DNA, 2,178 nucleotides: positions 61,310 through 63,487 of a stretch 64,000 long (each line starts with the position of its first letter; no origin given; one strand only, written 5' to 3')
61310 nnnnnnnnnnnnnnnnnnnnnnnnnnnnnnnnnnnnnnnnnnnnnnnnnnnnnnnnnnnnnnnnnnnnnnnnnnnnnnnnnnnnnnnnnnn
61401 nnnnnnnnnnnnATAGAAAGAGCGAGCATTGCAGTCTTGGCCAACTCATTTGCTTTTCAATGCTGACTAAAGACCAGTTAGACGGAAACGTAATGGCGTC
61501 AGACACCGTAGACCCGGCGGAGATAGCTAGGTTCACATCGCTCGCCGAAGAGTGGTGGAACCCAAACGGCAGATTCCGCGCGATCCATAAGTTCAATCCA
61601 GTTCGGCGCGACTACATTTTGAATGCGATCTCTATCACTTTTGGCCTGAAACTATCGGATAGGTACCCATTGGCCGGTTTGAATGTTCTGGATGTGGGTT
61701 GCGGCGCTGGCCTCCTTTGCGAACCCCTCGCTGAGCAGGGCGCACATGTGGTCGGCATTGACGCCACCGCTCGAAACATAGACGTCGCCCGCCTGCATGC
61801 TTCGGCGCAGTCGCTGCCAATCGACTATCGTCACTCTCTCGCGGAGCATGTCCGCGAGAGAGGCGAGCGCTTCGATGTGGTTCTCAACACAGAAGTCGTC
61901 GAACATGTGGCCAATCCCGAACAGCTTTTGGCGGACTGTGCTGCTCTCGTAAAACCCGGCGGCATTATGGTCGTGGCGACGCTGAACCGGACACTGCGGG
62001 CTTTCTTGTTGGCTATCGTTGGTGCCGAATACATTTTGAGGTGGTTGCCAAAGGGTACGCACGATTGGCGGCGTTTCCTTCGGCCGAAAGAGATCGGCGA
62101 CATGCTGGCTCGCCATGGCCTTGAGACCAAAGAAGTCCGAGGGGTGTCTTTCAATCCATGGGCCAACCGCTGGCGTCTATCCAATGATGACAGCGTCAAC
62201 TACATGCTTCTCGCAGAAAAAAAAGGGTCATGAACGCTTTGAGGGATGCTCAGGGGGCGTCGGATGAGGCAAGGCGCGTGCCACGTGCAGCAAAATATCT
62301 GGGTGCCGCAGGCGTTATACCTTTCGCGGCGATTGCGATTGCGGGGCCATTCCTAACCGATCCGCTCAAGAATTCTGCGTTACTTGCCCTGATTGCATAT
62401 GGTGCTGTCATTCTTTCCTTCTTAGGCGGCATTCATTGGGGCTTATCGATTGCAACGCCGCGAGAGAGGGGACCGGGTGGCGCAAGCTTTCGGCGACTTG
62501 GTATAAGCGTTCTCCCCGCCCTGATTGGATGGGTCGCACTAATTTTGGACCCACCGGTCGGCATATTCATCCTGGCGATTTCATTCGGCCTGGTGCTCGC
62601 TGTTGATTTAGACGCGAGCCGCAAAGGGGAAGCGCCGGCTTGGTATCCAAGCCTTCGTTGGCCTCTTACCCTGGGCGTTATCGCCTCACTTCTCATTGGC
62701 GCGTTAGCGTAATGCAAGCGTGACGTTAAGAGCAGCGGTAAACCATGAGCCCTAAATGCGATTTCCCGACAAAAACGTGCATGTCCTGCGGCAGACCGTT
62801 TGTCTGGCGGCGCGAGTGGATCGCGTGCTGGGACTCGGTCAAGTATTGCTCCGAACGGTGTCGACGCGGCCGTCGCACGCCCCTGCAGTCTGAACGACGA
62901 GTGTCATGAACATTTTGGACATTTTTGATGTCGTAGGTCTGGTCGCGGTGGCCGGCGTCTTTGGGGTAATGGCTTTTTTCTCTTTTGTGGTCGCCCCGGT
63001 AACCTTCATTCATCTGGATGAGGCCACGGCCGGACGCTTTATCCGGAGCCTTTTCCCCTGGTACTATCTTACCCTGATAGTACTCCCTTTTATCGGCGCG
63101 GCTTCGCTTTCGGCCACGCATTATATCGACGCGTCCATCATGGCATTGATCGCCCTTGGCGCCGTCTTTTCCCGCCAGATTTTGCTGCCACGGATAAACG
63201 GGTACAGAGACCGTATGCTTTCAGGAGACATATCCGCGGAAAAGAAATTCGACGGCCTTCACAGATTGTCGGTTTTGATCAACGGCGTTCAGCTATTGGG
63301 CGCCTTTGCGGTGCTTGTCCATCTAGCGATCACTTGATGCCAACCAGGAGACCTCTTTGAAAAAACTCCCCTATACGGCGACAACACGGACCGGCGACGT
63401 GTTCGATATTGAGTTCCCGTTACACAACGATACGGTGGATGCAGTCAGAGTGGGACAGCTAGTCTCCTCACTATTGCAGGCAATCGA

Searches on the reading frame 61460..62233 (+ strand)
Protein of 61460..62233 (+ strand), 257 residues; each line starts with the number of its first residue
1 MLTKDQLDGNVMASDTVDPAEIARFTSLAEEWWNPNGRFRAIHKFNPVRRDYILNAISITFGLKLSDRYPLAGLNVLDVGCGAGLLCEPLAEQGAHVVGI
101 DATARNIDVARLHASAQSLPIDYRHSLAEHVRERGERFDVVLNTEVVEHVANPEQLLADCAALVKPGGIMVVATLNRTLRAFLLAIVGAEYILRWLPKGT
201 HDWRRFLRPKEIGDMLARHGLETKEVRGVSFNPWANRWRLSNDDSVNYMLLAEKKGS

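Call 6: search_protein_families(library=pfam, proteins=[window:61460-62233:+], max_evalue=0.01)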
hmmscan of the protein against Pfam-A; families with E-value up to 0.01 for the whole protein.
window:61460-62233:+ (257 aa): 14 families
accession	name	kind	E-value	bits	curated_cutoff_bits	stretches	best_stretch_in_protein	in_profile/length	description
PF13489.12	Methyltransf_23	-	4.3e-25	88.8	27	1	70-223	20-161/164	Methyltransferase domain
PF08241.18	Methyltransf_11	-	2.1e-22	80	21.2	1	77-172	1-95/95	Methyltransferase domain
PF13649.12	Methyltransf_25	-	2.2e-19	70.4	27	1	76-168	1-97/97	Methyltransferase domain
PF13847.12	Methyltransf_31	-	5e-17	62.4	27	1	73-204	4-126/145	Methyltransferase domain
PF08242.18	Methyltransf_12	-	2.4e-16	60.7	30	1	77-169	1-97/98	Methyltransferase domain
PF02353.26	CMAS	-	4.9e-08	33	27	1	73-178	63-170/273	Mycolic acid cyclopropane synthetase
PF05175.20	MTS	-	2.8e-06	27.5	23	1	75-172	34-138/170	Methyltransferase small domain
PF07021.18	MetW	-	1e-05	25.7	21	1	72-160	13-98/193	Methionine biosynthesis protein MetW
PF08003.17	Methyltransf_9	-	1.3e-05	24.8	23.8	1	70-175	113-220/315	Protein of unknown function (DUF1698)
PF06325.19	PrmA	-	2.4e-05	24.4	22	1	63-172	152-258/296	Ribosomal protein L11 methyltransferase (PrmA)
PF01209.24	Ubie_methyltran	-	4e-05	23.5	20.1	1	71-177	46-156/233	ubiE/COQ5 methyltransferase family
PF05401.17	NodS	-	0.00027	21.3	24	1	75-164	46-133/201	Nodulation protein S (NodS)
PF02527.21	GidB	-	0.0079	16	27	0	33-172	15-146/184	rRNA small subunit methyltransferase G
PF13679.12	Methyltransf_32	-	0.008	16.6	27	0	74-117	27-76/143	Methyltransferase domain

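Call 55: search_protein_families(library=ncbifam, proteins=[window:61460-62233:+], max_evalue=0.00001)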
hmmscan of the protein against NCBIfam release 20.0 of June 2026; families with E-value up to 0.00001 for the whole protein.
window:61460-62233:+ (257 aa): 27 families (the best 25 are shown)
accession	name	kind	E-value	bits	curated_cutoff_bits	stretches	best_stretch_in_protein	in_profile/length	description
TIGR01983.1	UbiG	equivalog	2.3e-83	279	102.95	1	21-249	1-228/228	bifunctional 2-polyprenyl-6-hydroxyphenol methylase/3-demethylubiquinol 3-O-methyltransferase UbiG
NF043040.1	corrin_prot_MT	hypoth_equivalog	2.9e-15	56.3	180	1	67-174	36-149/216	corrinoid protein-associated methyltransferase CpaM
TIGR02021.1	BchM-ChlM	equivalog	3.5e-15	56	158.9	1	65-182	48-165/218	magnesium protoporphyrin IX methyltransferase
NF047649.1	MTase_UXPK_star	exception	2.1e-12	46.7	460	1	73-174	78-183/283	methyltransferase/UXPK-star double selenoprotein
NF008264.0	PRK11036.1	equivalog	4.4e-12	46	366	1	71-199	43-175/261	tRNA uridine 5-oxyacetic acid(34) methyltransferase CmoM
NF045667.1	MTase_DVU1556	equivalog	4.9e-12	45.8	155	1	73-176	23-123/213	DVU_1556 family methyltransferase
NF004851.0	PRK06202.1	equivalog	8.2e-12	45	243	1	74-217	62-212/237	hypothetical protein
TIGR04290.1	meth_Rta_06860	hypoth_equivalog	1.4e-11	44.3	300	1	71-157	48-135/226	TIGR04290 family methyltransferase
NF041537.1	ArsM_AhpD_UU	exception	3.9e-11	42.3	510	1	73-174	77-182/345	arsenite methyltransferase/AhpD domain selenoprotein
TIGR04345.1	ovoA_Cterm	equivalog_domain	5.3e-11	42.5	170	0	121-174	118-171/242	putative 4-mercaptohistidine N1-methyltransferase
TIGR00452.1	TIGR00452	equivalog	1.3e-09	37.3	275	1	70-175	115-222/316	tRNA 5-methoxyuridine(34)/uridine 5-oxyacetic acid(34) synthase CmoB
TIGR02072.1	BioC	equivalog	1.9e-09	37.7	184.95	1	74-176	36-136/244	malonyl-ACP O-methyltransferase BioC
NF041536.1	ArsM_DUF2284_UU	exception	4e-09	35.3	575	1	73-173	77-181/459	arsenite methyltransferase/DUF2284 domain selenoprotein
NF011650.0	PRK15068.1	equivalog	2.5e-08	33.2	209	1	70-175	120-228/324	tRNA 5-methoxyuridine(34)/uridine 5-oxyacetic acid(34) synthase CmoB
NF053839.1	CPFASynBruc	equivalog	3.3e-08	32.9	600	1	73-180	175-284/410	cyclopropane fatty acid synthase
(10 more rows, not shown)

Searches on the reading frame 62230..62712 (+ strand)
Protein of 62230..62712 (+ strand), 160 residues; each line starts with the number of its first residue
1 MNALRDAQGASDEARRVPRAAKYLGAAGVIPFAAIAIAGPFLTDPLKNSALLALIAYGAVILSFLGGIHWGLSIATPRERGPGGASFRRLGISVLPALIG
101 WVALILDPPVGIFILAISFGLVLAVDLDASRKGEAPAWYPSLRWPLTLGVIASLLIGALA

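Call 6: search_protein_families(library=pfam, proteins=[window:62230-62712:+], max_evalue=0.01)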
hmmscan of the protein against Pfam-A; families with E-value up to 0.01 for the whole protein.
window:62230-62712:+ (160 aa): 1 family
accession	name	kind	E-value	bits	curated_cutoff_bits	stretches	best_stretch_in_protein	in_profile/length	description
PF11911.13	DUF3429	-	8.7e-39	133.5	39.1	1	17-158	1-143/144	Protein of unknown function (DUF3429)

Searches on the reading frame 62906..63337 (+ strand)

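Call 9: search_protein_families(library=pfam, proteins=[window:62906-63337:+], max_evalue=0.01)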
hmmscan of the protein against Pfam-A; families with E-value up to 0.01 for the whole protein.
window:62906-63337:+ (143 aa): 1 family
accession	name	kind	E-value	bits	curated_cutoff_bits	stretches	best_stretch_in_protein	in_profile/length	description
PF13664.11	DUF4149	-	2.2e-12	47.5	24.6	1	15-102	3-98/102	Domain of unknown function (DUF4149)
